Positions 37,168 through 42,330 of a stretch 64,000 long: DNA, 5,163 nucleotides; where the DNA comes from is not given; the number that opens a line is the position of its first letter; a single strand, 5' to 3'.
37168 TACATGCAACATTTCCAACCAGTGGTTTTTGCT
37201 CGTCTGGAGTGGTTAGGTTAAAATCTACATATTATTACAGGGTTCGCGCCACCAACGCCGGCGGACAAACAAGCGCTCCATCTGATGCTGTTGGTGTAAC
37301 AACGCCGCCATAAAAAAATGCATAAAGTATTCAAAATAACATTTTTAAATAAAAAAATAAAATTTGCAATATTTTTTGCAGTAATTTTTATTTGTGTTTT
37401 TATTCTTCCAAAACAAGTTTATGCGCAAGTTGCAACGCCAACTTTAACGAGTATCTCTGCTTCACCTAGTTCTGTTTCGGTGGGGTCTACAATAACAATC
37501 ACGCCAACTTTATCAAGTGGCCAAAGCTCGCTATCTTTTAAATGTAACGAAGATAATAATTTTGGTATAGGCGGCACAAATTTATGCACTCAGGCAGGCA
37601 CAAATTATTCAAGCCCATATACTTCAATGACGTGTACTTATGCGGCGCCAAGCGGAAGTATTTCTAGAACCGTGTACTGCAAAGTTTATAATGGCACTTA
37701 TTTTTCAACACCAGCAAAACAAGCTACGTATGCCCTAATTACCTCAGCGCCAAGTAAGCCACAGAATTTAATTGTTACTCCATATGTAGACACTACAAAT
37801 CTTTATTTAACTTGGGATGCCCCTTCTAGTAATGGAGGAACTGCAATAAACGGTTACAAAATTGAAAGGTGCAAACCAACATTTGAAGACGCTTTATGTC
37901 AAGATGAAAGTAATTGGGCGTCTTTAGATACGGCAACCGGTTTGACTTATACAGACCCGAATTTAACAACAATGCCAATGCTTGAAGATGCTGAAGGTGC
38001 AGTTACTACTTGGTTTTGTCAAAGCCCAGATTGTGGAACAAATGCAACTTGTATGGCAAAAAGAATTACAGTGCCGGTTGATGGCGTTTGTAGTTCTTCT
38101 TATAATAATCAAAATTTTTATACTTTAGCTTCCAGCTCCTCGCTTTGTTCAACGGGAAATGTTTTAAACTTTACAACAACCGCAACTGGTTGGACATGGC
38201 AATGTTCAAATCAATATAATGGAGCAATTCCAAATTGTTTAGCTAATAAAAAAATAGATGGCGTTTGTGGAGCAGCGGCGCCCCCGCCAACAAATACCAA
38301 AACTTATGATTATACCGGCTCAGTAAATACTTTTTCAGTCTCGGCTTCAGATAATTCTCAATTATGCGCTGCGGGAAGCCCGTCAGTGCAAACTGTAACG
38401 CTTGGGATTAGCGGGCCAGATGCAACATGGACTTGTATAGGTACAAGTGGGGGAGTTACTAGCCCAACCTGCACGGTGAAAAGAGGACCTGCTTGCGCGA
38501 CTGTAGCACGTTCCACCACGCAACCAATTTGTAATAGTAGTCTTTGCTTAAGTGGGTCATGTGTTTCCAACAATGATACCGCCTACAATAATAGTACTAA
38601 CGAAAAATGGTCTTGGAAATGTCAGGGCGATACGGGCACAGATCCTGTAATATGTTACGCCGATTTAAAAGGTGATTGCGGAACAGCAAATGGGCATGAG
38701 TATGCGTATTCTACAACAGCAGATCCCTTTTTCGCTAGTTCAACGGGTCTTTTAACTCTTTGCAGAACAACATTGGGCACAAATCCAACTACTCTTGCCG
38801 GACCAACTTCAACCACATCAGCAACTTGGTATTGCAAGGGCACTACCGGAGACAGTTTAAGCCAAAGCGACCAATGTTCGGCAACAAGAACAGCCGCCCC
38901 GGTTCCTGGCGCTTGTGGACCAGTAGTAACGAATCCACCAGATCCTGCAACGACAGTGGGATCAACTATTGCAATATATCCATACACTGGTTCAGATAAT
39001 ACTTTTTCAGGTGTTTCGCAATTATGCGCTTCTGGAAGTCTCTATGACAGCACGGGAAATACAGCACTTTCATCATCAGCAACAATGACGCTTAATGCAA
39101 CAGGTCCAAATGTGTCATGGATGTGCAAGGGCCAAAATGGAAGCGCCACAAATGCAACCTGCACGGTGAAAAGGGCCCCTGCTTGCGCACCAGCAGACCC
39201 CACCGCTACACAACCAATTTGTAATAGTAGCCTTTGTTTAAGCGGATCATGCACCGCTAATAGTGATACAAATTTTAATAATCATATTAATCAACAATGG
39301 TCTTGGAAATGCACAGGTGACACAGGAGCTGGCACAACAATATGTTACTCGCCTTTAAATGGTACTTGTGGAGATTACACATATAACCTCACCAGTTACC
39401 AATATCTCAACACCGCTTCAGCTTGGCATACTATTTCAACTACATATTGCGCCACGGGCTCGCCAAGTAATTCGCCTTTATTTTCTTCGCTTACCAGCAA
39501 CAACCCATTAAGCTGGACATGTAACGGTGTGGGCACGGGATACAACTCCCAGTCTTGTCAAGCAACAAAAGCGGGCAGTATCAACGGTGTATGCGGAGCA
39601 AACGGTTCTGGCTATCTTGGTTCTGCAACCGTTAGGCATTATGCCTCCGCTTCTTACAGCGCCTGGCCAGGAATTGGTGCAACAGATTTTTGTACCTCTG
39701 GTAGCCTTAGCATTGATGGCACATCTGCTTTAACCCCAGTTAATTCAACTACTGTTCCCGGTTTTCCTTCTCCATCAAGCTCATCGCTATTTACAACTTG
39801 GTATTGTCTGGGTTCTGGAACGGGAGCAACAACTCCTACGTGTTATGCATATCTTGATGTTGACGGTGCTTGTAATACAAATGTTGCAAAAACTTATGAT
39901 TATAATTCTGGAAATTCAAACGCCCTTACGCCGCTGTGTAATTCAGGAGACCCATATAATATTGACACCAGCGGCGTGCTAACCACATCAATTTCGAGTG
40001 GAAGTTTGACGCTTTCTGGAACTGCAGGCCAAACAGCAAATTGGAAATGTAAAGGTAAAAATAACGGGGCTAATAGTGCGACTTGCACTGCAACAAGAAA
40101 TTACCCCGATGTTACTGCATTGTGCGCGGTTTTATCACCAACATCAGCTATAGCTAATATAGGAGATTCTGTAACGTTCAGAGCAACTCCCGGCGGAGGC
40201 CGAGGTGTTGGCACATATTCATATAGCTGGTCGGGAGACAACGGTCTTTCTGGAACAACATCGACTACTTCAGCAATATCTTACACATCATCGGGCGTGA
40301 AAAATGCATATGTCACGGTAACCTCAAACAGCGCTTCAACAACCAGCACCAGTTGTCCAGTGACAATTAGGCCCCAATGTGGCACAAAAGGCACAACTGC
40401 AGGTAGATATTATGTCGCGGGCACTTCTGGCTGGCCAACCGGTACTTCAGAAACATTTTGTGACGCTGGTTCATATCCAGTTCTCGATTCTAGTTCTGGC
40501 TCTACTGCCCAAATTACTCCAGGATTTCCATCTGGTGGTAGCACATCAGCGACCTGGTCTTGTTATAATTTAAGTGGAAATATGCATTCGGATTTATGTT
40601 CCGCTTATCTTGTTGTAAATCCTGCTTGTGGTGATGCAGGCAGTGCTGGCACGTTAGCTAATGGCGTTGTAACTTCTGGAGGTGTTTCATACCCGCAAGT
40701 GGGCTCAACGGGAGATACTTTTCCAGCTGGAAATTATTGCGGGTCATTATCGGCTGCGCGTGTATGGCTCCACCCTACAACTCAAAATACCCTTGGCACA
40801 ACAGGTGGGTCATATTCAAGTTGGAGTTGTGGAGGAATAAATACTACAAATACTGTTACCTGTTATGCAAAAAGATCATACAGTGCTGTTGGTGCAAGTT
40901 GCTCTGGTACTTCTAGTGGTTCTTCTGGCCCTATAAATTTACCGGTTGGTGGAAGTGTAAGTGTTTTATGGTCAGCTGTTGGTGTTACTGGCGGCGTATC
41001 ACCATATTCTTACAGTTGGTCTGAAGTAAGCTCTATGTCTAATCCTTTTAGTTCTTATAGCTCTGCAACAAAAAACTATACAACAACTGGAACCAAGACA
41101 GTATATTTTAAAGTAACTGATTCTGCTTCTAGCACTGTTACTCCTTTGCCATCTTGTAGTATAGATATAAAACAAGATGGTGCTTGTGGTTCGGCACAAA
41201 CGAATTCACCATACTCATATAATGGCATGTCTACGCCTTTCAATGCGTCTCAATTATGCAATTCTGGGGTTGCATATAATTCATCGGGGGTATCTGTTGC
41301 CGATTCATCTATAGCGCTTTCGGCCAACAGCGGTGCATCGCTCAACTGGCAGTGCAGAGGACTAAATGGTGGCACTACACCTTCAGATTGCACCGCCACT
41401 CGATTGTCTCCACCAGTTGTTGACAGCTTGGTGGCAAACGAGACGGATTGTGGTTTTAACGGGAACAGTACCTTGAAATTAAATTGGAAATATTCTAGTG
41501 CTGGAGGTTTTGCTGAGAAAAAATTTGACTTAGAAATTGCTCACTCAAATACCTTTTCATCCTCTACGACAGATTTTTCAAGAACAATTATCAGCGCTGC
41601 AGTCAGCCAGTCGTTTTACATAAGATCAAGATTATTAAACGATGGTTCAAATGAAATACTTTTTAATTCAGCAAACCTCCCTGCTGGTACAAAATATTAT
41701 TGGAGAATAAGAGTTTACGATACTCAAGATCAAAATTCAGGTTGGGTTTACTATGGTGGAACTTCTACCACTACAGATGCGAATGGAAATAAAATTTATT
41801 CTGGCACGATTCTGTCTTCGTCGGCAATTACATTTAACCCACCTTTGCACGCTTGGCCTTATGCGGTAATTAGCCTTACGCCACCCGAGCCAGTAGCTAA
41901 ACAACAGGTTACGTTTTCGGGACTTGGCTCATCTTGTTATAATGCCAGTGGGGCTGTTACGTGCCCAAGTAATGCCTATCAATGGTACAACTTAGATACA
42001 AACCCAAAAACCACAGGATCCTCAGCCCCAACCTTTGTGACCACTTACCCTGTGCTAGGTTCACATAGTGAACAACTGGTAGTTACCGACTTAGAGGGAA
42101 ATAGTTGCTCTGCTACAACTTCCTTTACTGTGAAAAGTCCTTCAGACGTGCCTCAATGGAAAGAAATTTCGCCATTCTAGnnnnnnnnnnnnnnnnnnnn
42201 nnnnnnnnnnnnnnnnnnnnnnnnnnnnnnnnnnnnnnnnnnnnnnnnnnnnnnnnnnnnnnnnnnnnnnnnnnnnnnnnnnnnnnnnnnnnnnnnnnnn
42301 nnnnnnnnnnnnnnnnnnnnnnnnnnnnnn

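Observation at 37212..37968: Reciprocal split of an Fn3 domain and a Cys-repeat at the junction of two giant surface-protein genes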

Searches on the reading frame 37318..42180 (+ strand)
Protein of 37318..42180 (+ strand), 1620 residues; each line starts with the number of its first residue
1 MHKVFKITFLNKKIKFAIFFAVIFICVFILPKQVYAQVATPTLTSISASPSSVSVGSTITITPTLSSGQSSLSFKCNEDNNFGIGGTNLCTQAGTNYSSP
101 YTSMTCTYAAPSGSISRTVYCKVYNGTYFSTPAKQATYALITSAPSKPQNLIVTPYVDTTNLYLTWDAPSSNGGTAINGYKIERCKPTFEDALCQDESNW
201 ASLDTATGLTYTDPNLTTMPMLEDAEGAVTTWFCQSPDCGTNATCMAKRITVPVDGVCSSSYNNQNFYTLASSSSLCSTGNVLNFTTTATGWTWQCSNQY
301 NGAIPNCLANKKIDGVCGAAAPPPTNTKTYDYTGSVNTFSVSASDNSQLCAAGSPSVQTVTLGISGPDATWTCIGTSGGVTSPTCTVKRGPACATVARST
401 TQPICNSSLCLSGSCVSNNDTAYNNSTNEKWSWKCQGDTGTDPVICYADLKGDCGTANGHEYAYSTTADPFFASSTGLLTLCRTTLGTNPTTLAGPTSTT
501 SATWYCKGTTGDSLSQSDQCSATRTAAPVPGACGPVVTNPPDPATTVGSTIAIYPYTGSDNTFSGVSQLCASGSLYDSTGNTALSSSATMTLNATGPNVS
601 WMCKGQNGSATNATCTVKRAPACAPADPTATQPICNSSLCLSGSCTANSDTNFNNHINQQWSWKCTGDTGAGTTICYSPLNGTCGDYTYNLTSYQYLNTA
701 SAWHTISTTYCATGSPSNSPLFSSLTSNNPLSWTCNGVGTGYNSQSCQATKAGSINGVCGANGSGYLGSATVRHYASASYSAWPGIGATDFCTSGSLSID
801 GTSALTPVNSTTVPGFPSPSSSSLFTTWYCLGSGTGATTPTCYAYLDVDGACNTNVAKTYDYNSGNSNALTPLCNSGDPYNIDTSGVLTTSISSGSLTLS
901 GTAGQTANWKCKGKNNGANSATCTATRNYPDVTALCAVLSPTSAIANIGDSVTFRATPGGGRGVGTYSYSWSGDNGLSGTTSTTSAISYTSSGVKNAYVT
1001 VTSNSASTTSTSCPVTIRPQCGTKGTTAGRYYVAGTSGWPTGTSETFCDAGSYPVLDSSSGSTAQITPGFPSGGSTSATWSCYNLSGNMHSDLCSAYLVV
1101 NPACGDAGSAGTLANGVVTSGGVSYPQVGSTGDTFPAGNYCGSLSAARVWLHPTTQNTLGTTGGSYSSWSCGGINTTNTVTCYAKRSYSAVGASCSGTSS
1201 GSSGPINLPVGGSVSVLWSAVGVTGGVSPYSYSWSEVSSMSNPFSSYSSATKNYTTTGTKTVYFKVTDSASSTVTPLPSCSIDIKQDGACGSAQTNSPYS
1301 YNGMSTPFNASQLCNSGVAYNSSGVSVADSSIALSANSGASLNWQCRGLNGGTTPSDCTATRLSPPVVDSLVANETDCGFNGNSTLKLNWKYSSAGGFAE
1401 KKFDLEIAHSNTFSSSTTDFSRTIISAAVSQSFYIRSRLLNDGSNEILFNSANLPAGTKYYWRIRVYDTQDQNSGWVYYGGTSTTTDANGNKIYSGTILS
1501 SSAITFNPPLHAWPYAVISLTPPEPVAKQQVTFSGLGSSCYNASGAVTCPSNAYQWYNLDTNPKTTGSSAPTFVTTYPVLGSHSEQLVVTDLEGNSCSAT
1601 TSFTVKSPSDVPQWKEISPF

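Call 3: search_protein_families(library=pfam, proteins=[window:37318-42177:+], max_evalue=1)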
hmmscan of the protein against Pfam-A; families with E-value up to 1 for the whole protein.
window:37318-42177:+ (1620 aa): 3 families
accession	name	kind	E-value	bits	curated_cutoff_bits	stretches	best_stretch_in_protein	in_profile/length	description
PF25788.1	Ig_Rha78A_N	-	2.1e-06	28.3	27.4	1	1383-1476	17-93/105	Rha78A-like, N-terminal immunoglobulin domain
PF18911.6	PKD_4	-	0.00032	21.1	27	1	944-1011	12-78/85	PKD domain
PF16820.11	PKD_3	-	0.006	16.9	26.3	0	423-447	27-52/68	PKD-like domain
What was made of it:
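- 41464..41745 (+): Intact Fn3/Ig-like domain near the gene-2 C-terminus. PF25788 Ig_Rha78A_N, 28.3 bits (call 3)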

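Call 8: find_encoding_contigs(protein=window:37318-42180:+, flank=10000, max_places=10)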
Protein window:37318-42180:+ (1620 aa): no gene with exactly this product is on record in the collection.

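Call 17: search_protein_families(library=ncbifam, proteins=[window:37318-42177:+], max_evalue=1)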
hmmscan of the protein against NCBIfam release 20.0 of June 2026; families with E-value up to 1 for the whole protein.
window:37318-42177:+ (1620 aa): 1 family
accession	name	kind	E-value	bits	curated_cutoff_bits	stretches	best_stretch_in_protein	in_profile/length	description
NF041572.1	rhamnosid_Flavobac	equivalog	0.034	12.2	1800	1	1438-1477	86-125/946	alpha-L-rhamnosidase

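Call 38: find_related_loci(query=window:37318-42177:+, collection=metagenome_contigs, flank=10000)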
Query window:37318-42177:+ (1620 aa) in metagenome_contigs; peptide patterns used: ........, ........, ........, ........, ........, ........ (x = any residue, [..] = any of these).
47 stretches matched a pattern, but none encodes a relative of the query by tblastn (E <= 1e-3).

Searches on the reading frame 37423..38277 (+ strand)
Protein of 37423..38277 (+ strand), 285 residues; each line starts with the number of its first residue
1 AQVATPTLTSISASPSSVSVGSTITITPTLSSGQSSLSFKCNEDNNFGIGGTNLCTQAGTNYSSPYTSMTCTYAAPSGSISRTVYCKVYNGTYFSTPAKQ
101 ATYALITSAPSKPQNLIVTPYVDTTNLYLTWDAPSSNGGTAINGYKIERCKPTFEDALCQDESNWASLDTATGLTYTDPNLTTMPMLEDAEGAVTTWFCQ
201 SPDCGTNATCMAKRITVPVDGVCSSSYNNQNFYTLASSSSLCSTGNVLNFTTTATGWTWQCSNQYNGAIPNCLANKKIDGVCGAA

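Call 24: find_homologous_proteins(query=window:37423-38277:+, max_evalue=0.001)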
Query window:37423-38277:+: 1460 candidates shared short words with the query, none scored E <= 0.001.

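Call 31: predict_structure(protein=window:37423-38277:+)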
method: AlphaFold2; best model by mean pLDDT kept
length: 285 residues; sequences in the alignment: 1
mean_pLDDT: 34.4   pTM: 0.28
mean pLDDT of the five models: 34.4, 31.9, 30.8, 28.8, 27.1
residues with pLDDT >= 90: 0; 70-90: 0; 50-70: 4; < 50: 281
segments of 3 or more residues with pLDDT < 50: 1-40, 42-84, 88-285
pLDDT, mean of each block of 10 residues (from residue 1): 38 39 46 47 38 40 41 39 48 38 37 33 28 29 28 29 26 27 30 33 34 30 26 28 32 35 33 34 27
secondary structure, 60 per line:
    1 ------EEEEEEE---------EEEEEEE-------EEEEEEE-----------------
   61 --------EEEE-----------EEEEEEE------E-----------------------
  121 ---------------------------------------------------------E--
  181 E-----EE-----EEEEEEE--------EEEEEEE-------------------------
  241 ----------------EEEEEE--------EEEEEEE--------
elements in order: E7-13 E23-29 E37-43 E69-72 E84-90 E194-200 E209-215 E257-262 E271-277

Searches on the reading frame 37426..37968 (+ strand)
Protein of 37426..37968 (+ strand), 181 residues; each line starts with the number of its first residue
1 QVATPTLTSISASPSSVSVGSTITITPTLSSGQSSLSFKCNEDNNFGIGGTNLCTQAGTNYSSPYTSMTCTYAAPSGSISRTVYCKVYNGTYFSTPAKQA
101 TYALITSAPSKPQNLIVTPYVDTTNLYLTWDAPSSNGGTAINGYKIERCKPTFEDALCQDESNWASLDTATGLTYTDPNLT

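Call 22: search_protein_representatives(protein=window:37426-37968:+)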
Query: 181 residues. Proteins with E-value up to 0.001 (for the whole library): 3249; up to 1e-10: 932; up to 1e-30: 108. The best 150 are listed.
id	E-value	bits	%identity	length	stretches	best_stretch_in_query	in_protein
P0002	8.0e-104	361.3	31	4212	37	60-152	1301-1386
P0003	1.8e-82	291.8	37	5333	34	94-149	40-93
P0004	2.6e-82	291.3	39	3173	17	100-150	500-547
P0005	7.0e-77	273.6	32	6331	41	104-152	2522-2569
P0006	3.2e-76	271.5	32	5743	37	94-173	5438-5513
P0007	2.3e-74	265.5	34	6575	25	68-149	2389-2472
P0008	5.2e-69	248.0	40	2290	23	105-167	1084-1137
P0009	3.8e-67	241.9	32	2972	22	93-151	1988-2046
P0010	8.4e-67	240.8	35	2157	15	87-180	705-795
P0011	1.2e-66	240.4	31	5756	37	93-155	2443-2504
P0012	1.2e-66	240.3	34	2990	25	94-153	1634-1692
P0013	1.8e-66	239.7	37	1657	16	60-148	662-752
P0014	9.2e-66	237.4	37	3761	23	66-147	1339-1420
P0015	7.4e-65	234.5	37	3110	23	78-174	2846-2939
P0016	4.2e-61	222.2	38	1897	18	74-149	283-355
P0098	2.3e-31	125.5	36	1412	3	5-126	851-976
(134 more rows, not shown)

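Call 50: search_protein_families(library=pfam, proteins=[P0098], max_evalue=0.1)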
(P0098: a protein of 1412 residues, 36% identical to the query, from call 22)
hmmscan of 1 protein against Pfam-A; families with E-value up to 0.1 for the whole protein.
P0098 (1412 aa): 3 families
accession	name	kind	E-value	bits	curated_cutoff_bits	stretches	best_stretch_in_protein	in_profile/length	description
PF02012.26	BNR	-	0.057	13.8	27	0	335-343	2-10/12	BNR/Asp-box repeat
PF20164.4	GspA_SrpA_N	-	0.085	13.7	27.4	0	1018-1045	81-108/117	GspA/SrpA SigLec-like domain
PF19077.6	Big_13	-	0.098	13.6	27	0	1019-1051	70-101/102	Bacterial Ig-like domain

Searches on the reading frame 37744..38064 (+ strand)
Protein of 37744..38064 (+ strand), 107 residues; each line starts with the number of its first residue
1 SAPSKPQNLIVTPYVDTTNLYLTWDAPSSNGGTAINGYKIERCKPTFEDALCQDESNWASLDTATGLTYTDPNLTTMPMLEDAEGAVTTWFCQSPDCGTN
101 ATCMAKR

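Call 5: search_protein_families(library=pfam, proteins=[window:37744-38064:+], max_evalue=10)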
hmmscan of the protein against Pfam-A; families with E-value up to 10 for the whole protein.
seq(107 aa): 1 family
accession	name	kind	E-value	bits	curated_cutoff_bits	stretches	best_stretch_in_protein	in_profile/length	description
PF00041.27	fn3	-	0.00011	22.8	25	1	4-44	1-38/84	Fibronectin type III domain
